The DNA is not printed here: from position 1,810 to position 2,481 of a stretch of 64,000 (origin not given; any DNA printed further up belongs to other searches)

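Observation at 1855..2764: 22-bp perfect palindrome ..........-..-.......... in 4-5 copies, clustered around a TrpR/YerC-like regulator gene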

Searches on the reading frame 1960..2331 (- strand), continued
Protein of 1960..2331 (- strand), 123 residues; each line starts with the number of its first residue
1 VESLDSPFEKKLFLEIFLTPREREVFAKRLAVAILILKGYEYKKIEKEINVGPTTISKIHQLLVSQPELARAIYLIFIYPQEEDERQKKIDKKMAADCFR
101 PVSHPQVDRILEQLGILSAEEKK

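Call 58: predict_structure(alignment_id=A3)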
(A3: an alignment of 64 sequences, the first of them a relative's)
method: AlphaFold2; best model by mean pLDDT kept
length: 147 residues; sequences in the alignment: 64
mean_pLDDT: 86.3   pTM: 0.66
mean pLDDT of the five models: 86.3, 85.6, 84.7, 83.4, 82.3
residues with pLDDT >= 90: 89; 70-90: 41; 50-70: 14; < 50: 3
segments of 3 or more residues with pLDDT < 50: none
pLDDT, mean of each block of 10 residues (from residue 1): 73 92 90 93 94 97 96 95 97 93 90 80 63 74 62
secondary structure, 60 per line:
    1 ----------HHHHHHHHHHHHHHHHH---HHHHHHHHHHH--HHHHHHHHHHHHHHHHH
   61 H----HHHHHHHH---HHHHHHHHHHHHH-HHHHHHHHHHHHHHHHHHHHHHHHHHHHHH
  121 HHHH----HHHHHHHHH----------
elements in order: H11-27 H31-41 H44-61 H66-73 H77-89 H91-124 H129-137
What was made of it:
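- On TrpR superfamily (Pfam PF01371, Trp_repressor): AlphaFold2 model with pLDDT 86.3 (call 58).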

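Call 61: fold_search(model_id=the predicted structure, library=pdb)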
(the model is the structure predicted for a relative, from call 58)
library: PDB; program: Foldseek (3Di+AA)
matches with E <= 10: 583; with E <= 0.001: 0
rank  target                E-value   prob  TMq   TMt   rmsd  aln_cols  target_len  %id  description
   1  1trr_A                1.9e-03  1.00  0.51  0.70   4.6       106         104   24  TANDEM BINDING IN CRYSTALS OF A TRP REPRESSOR/OPERATOR HALF-SITE COMPLEX (released 1993-10-21)
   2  2oz9                  3.0e-03  1.00  0.50  0.67   3.7       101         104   23  E. coli TRP holorepressor, orthorhombic crystal form (released 2007-03-06)
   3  3kor_B                4.0e-03  1.00  0.55  0.78   2.5        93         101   30  Crystal structure of a putative Trp repressor from Staphylococcus aureus (released 2010-11-17)
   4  1jhg                  4.3e-03  1.00  0.50  0.70   2.5        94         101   24  TRP REPRESSOR MUTANT V58I (released 1997-03-12)
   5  3kor_A                4.8e-03  1.00  0.52  0.74   2.3        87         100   32  Crystal structure of a putative Trp repressor from Staphylococcus aureus (released 2010-11-17)
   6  6ejz_D                5.1e-03  1.00  0.50  0.70   2.6        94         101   24  Tryptophan Repressor TrpR from E.coli variant S88Y with Indole-3-acetic acid as ligand (released 2019-02-06)
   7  3kor_C                5.4e-03  1.00  0.53  0.76   2.2        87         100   32  Crystal structure of a putative Trp repressor from Staphylococcus aureus (released 2010-11-17)
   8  6fal_A                6.1e-03  1.00  0.51  0.74   2.6        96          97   24  Tryptophan Repressor TrpR from E.coli with 3-Indolepropionic acid as ligand (released 2019-01-30)
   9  1tro_E                6.5e-03  1.00  0.54  0.79   2.5        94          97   24  CRYSTAL STRUCTURE OF TRP REPRESSOR OPERATOR COMPLEX AT ATOMIC RESOLUTION (released 1994-01-31)
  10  6f7f_A                6.5e-03  1.00  0.49  0.68   2.6        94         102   24  Tryptophan Repressor TrpR from E.coli with 3-Indolepropionic acid (released 2019-03-27)
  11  6ejz_A                7.3e-03  1.00  0.51  0.70   2.6        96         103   24  Tryptophan Repressor TrpR from E.coli variant S88Y with Indole-3-acetic acid as ligand (released 2019-02-06)
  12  6ejz_B                8.3e-03  1.00  0.50  0.70   2.5        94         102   24  Tryptophan Repressor TrpR from E.coli variant S88Y with Indole-3-acetic acid as ligand (released 2019-02-06)
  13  6f7g_C                8.3e-03  1.00  0.51  0.74   2.5        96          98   24  Tryptophan Repressor TrpR from E.coli with 5-Methyltryptamine (released 2018-12-19)
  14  3wrp                  9.4e-03  1.00  0.49  0.68   2.8        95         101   24  FLEXIBILITY OF THE DNA-BINDING DOMAINS OF TRP REPRESSOR (released 1988-04-16)
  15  1zt9_A                1.3e-02  1.00  0.50  0.70   2.5        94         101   24  E. coli trp repressor, tetragonal crystal form (released 2006-05-09)
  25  3frw_E                3.8e-02  1.00  0.53  0.78   2.4        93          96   22  Crystal structure of putative TrpR protein from Ruminococcus obeum (released 2009-01-20)
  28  3frw_C                4.5e-02  1.00  0.52  0.77   2.8        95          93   22  Crystal structure of putative TrpR protein from Ruminococcus obeum (released 2009-01-20)
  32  3frw_G                5.4e-02  1.00  0.52  0.78   2.8        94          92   21  Crystal structure of putative TrpR protein from Ruminococcus obeum (released 2009-01-20)
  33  3frw_A                5.4e-02  1.00  0.48  0.70   4.5       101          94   21  Crystal structure of putative TrpR protein from Ruminococcus obeum (released 2009-01-20)
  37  3frw_F                6.9e-02  1.00  0.48  0.71   4.2        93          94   20  Crystal structure of putative TrpR protein from Ruminococcus obeum (released 2009-01-20)
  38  3g1c                  7.3e-02  1.00  0.53  0.78   2.2        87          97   22  The crystal structure of a TrpR like protein from Eubacterium eligens ATCC 27750 (released 2009-02-17)
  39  3frw_D                7.3e-02  1.00  0.47  0.72   3.8        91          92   20  Crystal structure of putative TrpR protein from Ruminococcus obeum (released 2009-01-20)
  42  3frw_B                9.9e-02  1.00  0.54  0.78   3.2        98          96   21  Crystal structure of putative TrpR protein from Ruminococcus obeum (released 2009-01-20)
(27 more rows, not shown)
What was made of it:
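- On TrpR superfamily (Pfam PF01371, Trp_repressor): The top 42 Foldseek PDB hits are all TrpR or HisR-like, with target-normalised TM-scores of 0.66-0.79 (call 61).
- On REP/RAYT system: The protein has the TrpR fold (call 61).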

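Call 93: find_related_loci(query=A2, collection=viral_contigs, flank=3000)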
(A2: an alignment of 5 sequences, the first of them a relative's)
Query A2 (147 aa) in viral_contigs; peptide patterns used: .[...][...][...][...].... (x = any residue, [..] = any of these).
35 stretches matched a pattern, but none encodes a relative of the query by tblastn (E <= 1e-3).
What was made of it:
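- No relatives were found in 2.9 million viral contigs (call 93).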

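Call 101: search_protein_representatives(alignment_id=A3)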
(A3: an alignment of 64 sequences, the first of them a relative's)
Query: 64 sequences, 149 profile positions. Proteins with E-value up to 0.001 (for the whole library): 4811; up to 1e-10: 1928; up to 1e-30: 38. The best 150 are listed.
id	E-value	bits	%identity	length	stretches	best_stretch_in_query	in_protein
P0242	5.0e-49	182.3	-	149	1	1-149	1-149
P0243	1.8e-48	180.4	-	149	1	1-149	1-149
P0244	2.7e-48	179.9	-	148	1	1-149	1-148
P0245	3.7e-47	176.2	-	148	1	1-149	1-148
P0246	8.1e-43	162.1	-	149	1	1-148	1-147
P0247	1.5e-38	148.3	-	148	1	1-149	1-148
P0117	2.1e-38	147.8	-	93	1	1-87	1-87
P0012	3.4e-38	147.1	-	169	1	1-149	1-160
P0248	7.2e-38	146.1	-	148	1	1-149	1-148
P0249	1.0e-36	142.3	-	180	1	1-148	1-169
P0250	4.7e-36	140.2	-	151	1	1-119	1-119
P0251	7.8e-35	136.2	-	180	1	1-148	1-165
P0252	2.1e-34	134.8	-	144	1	1-120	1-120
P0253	2.3e-34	134.7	-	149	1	1-119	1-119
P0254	2.4e-34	134.6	-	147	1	1-141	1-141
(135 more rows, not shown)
